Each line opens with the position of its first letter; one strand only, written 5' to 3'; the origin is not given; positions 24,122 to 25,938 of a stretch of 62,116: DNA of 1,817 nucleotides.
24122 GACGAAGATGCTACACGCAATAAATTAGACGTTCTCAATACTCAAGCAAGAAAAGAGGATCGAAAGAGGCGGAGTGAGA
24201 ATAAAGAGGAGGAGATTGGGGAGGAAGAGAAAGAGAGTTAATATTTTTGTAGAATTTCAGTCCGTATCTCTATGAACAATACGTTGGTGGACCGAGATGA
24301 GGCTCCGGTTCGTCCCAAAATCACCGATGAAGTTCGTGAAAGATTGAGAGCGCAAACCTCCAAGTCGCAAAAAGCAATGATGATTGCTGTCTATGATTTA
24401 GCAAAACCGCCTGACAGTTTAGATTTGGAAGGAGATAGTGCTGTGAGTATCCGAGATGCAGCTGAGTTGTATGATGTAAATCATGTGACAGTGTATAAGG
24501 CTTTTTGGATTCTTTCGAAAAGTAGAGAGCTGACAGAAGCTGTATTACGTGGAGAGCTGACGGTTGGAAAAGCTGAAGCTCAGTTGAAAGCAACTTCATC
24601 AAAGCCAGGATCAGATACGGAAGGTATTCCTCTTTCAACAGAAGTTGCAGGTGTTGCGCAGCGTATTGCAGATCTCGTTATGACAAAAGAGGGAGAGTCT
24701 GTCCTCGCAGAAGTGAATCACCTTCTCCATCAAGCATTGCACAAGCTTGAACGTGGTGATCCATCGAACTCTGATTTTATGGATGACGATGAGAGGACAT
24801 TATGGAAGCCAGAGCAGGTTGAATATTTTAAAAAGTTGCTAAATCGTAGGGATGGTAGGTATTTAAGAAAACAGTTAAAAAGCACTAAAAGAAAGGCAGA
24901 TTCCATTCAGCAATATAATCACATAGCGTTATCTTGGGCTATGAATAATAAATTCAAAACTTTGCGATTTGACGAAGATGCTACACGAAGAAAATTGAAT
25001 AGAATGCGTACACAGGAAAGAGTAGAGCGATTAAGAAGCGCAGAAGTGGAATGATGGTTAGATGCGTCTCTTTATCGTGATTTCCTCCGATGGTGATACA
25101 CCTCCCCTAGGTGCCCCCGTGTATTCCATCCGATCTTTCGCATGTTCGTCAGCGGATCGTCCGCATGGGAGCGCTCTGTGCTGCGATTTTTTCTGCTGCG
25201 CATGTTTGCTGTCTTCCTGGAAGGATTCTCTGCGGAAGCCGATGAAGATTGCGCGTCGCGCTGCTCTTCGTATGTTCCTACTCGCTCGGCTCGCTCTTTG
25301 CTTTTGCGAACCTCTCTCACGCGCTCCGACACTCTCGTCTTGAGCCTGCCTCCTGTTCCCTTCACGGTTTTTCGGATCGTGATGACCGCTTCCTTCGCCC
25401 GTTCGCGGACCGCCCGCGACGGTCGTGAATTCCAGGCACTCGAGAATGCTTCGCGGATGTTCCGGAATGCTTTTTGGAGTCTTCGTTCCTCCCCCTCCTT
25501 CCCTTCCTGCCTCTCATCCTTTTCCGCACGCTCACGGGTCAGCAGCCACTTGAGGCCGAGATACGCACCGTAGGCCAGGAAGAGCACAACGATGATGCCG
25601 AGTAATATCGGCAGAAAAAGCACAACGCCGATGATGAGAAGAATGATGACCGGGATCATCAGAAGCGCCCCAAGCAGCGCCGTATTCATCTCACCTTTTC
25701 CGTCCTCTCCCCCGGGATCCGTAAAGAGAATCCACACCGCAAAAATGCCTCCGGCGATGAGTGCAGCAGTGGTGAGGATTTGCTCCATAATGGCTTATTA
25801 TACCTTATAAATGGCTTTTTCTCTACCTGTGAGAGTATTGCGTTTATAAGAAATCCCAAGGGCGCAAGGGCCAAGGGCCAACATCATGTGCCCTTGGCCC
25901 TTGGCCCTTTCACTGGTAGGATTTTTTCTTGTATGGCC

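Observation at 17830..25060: AT-rich island of about 7 kb built from paired unknown genes, a ParB-fold DGQQR-type protein, tRNA-His and two tRNA-like RNAs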

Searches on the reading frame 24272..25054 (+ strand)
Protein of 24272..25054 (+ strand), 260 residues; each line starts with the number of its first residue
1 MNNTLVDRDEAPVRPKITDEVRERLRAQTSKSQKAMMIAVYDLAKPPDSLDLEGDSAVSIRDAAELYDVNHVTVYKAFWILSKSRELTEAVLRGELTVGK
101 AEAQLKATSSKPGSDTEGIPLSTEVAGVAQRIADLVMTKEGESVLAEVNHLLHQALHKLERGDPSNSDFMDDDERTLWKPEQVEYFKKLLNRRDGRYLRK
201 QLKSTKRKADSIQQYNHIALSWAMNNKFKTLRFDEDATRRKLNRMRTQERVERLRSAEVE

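Call 6: search_protein_families(library=pfam, proteins=[window:24272-25054:+], max_evalue=0.1)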
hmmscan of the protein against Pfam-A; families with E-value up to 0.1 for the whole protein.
window:24272-25054:+ (260 aa): 3 families
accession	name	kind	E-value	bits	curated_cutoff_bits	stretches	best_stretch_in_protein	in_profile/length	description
PF17168.10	DUF5127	-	0.046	14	28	1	197-248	37-86/229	Domain of unknown function (DUF5127)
PF05225.22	HTH_psq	-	0.069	13.3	20.4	0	58-76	17-35/45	helix-turn-helix, Psq domain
PF13565.12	HTH_32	-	0.089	13.8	33.7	0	5-75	17-70/73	Homeodomain-like domain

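Call 7: search_protein_families(library=phrogs, proteins=[window:24272-25054:+], max_evalue=0.1)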
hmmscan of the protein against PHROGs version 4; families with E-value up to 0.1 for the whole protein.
window:24272-25054:+ (260 aa): 2 families
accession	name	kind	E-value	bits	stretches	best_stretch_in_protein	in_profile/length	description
phrog_16429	-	unknown function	0.088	13.8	0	3-37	2-36/99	-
phrog_28871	-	unknown function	0.098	11.4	0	22-99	384-461/946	-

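Call 12: search_protein_families(library=padloc, proteins=[window:24272-25054:+], max_evalue=0.1)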
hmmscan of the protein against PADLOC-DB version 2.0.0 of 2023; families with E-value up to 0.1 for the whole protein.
window:24272-25054:+ (260 aa): 0 families

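Call 13: search_protein_families(library=ncbifam, proteins=[window:24272-25054:+], max_evalue=0.1)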
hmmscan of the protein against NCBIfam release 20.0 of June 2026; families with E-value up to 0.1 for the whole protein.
window:24272-25054:+ (260 aa): 0 families

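Call 34: find_homologous_proteins(query=A3, max_evalue=0.01)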
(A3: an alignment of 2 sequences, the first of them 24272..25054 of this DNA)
Query A3 (2 sequences) (260 aa, profile of the alignment): 4 proteins with E <= 0.01 among 8000 candidates.
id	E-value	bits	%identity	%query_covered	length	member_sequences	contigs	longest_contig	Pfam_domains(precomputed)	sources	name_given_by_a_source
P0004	5.1e-130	451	38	51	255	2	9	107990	-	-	-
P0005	1.1e-81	293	39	59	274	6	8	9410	-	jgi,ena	-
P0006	1.9e-75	272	51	31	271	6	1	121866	-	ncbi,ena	-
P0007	5.1e-63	231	100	54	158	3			-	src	-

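Call 35: find_encoding_contigs(protein=P0006, flank=10000, max_places=4)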
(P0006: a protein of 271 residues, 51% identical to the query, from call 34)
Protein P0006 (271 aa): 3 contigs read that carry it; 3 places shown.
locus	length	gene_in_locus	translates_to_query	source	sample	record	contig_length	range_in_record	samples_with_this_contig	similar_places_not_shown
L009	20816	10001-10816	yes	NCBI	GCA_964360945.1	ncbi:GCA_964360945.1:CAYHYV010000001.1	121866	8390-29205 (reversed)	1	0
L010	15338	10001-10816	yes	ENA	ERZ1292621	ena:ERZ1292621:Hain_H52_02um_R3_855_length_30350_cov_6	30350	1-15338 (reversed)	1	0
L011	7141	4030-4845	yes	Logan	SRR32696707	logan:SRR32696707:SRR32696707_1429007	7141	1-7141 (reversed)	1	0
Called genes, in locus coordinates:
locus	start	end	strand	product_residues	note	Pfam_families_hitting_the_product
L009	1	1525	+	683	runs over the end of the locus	PF00801:PKD (weak), PF18911:PKD_4 (weak)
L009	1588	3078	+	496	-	-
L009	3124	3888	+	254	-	PF05013:FGase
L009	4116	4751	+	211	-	PF08443:RimK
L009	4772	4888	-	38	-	-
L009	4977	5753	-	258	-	-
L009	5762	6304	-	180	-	-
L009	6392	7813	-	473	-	-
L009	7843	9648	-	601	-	-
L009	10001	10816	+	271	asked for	-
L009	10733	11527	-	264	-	-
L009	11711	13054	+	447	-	PF13393:tRNA-synt_His, PF00587:tRNA-synt_2b, PF03129:HGTP_anticodon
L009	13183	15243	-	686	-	PF02518:HATPase_c, PF00204:DNA_gyraseB, PF01751:Toprim, PF00986:DNA_gyraseB_C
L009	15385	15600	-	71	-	PF01165:Ribosomal_S21 (faint)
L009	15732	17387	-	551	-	PF00595:PDZ (weak), PF13180:PDZ_2, PF17820:PDZ_6, PF03572:Peptidase_S41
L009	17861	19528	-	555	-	PF13367:PrsW-protease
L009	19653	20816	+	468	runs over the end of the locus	PF28494:GlyRS_ins_1 (faint), PF00587:tRNA-synt_2b, PF03129:HGTP_anticodon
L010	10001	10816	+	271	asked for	-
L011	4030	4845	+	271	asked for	-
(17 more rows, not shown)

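Call 36: find_encoding_contigs(protein=P0005, flank=10000, max_places=8)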
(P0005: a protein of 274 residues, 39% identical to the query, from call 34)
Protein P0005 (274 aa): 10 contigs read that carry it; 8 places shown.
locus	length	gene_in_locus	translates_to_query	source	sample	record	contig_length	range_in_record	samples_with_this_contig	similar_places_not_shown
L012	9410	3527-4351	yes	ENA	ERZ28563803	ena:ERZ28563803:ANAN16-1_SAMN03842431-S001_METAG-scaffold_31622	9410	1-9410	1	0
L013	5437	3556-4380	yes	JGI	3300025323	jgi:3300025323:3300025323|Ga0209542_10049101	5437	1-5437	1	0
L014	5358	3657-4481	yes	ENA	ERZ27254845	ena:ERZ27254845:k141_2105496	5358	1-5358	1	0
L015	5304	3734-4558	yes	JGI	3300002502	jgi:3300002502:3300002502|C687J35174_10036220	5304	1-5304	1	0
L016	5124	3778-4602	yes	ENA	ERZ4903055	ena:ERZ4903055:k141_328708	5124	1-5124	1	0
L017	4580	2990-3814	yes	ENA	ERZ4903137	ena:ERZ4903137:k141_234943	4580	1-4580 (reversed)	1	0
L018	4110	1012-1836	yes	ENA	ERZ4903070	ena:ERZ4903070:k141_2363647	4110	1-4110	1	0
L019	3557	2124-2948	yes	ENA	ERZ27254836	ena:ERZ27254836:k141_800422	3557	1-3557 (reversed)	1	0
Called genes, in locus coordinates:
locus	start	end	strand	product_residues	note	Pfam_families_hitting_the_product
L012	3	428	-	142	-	?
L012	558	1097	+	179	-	PF14512:TM1586_NiRdase (faint), PF00881:Nitroreductase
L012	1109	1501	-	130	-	PF02452:PemK_toxin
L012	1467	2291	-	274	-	PF01381:HTH_3, PF12844:HTH_19 (weak), PF13443:HTH_26 (weak), PF13560:HTH_31, PF13274:SocA_Panacea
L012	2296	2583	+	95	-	-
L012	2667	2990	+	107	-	PF13466:STAS_2 (weak), PF14213:DUF4325 (faint)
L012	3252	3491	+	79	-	-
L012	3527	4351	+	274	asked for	-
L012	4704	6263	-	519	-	-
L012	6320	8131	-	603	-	-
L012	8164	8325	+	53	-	-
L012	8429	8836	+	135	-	-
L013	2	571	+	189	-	?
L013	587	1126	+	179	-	PF14512:TM1586_NiRdase (faint), PF00881:Nitroreductase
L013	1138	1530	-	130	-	PF02452:PemK_toxin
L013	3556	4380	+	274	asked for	-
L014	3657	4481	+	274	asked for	-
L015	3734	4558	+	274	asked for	-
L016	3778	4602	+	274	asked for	-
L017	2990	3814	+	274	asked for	-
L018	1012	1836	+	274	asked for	-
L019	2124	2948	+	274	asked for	-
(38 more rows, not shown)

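Call 61: search_protein_families(library=pfam, proteins=[L009:4977-5753:-, L012:8429-8836:+, L012:3252-3491:+, L012:2296-2583:+], max_evalue=0.01)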
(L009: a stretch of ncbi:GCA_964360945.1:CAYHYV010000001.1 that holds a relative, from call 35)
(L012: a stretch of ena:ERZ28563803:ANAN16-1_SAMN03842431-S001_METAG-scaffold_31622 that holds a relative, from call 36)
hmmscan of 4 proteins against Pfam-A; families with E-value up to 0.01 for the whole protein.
L009:4977-5753:- (258 aa): 0 families

L012:8429-8836:+ (135 aa): 0 families

L012:3252-3491:+ (79 aa): 0 families

L012:2296-2583:+ (95 aa): 0 families

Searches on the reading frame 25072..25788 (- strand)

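Call 6: search_protein_families(library=pfam, proteins=[window:25072-25788:-], max_evalue=0.1)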
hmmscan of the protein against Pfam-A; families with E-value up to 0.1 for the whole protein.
window:25072-25788:- (238 aa): 2 families
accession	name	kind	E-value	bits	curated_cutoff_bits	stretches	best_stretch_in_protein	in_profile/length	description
PF00771.25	FHIPEP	-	0.014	14.4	29.1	1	31-153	241-357/657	FHIPEP family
PF09317.16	ACDH_C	-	0.048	13.7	25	1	104-196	136-226/284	Acyl-CoA dehydrogenase, C-terminal, bacterial type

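Call 7: search_protein_families(library=phrogs, proteins=[window:25072-25788:-], max_evalue=0.1)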
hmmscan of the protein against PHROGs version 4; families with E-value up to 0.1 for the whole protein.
window:25072-25788:- (238 aa): 1 family
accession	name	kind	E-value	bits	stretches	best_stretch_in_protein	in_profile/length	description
phrog_13188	-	unknown function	0.016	16.2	1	40-107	7-78/90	-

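Call 12: search_protein_families(library=padloc, proteins=[window:25072-25788:-], max_evalue=0.1)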
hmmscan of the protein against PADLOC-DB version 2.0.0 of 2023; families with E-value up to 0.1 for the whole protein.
window:25072-25788:- (238 aa): 1 family
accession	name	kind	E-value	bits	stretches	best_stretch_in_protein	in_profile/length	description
PDLC03833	BnzA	-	0.012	12.4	1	54-95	347-388/544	-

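Call 13: search_protein_families(library=ncbifam, proteins=[window:25072-25788:-], max_evalue=0.1)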
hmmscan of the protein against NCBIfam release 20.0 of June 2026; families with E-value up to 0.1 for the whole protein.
window:25072-25788:- (238 aa): 5 families
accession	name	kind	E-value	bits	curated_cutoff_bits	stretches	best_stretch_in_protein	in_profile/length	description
NF058603.1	SCO2097_fam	equivalog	0.012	15.9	110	1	33-122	38-127/129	SCO2097 family morphological protein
NF033872.1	SidA_fam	subfamily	0.025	13.4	60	1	34-101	301-368/379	T4SS effector SidA family protein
NF007000.1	PRK09463.1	subfamily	0.046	12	600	1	92-202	560-668/726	acyl-CoA dehydrogenase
NF047418.1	teichoic_AuxB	equivalog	0.074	12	300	0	38-209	117-283/345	lipoteichoic acid stability factor AuxB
NF009586.0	PRK13026.1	subfamily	0.082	11.2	608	1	89-202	592-703/777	acyl-CoA dehydrogenase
